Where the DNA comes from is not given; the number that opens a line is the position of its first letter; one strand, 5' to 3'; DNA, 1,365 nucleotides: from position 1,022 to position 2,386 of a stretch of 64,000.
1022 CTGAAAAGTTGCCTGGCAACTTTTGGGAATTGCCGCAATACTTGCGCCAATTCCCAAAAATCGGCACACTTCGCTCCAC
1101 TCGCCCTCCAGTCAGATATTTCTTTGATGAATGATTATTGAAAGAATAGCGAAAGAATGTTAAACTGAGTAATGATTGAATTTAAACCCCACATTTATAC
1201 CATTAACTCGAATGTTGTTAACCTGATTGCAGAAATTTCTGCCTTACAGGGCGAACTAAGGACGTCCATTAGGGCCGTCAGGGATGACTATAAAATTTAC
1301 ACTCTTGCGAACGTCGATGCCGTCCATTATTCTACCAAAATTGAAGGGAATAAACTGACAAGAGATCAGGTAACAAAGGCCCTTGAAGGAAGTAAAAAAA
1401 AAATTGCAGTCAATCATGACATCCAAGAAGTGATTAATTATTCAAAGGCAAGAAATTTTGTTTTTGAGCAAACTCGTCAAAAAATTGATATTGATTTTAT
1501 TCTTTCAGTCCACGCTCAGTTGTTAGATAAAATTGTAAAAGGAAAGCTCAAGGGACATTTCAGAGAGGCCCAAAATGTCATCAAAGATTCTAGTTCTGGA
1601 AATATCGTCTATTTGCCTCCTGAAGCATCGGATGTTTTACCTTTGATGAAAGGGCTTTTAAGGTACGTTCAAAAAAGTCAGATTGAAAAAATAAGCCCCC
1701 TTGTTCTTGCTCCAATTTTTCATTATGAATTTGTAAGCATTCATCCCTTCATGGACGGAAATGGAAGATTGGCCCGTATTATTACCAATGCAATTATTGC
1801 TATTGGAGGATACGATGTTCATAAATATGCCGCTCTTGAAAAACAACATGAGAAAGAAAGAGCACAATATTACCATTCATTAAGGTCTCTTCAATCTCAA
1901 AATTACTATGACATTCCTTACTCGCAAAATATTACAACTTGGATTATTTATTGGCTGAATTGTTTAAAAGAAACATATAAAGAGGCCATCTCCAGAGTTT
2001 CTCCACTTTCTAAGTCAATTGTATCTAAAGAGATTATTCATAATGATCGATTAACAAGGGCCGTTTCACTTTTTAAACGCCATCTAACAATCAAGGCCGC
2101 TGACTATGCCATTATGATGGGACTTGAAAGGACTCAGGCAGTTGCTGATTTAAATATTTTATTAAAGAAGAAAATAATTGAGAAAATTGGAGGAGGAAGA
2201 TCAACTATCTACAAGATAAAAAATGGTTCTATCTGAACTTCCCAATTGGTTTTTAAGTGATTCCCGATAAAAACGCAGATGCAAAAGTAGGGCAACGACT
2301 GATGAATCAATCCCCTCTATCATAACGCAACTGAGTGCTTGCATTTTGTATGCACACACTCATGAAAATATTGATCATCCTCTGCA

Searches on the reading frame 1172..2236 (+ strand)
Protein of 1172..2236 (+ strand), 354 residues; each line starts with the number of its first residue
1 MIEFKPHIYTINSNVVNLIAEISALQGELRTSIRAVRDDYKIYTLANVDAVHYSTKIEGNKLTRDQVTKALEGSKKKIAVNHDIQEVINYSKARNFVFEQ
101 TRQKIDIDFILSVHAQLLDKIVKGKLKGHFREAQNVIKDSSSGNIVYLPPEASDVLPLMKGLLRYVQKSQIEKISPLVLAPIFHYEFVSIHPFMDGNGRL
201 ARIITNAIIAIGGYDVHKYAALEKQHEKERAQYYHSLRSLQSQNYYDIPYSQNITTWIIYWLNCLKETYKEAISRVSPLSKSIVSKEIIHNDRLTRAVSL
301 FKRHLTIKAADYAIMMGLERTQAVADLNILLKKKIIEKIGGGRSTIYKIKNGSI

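Call 61: search_protein_families(library=pfam, proteins=[window:1172-2236:+], max_evalue=0.001)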
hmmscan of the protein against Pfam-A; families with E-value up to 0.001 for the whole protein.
window:1172-2236:+ (354 aa): 3 families
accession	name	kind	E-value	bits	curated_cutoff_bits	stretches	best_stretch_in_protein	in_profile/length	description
PF02661.23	Fic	-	9.3e-19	68.5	24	1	105-208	2-92/93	Fic/DOC family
PF13784.11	Fic_N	-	1.3e-05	25.6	26.7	1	52-98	37-81/82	Fic/DOC family N-terminal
PF22168.2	DIP2311-like_C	-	0.0003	21.5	27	1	308-349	21-62/63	Transcriptional regulator DIP2311-like, C-terminal domain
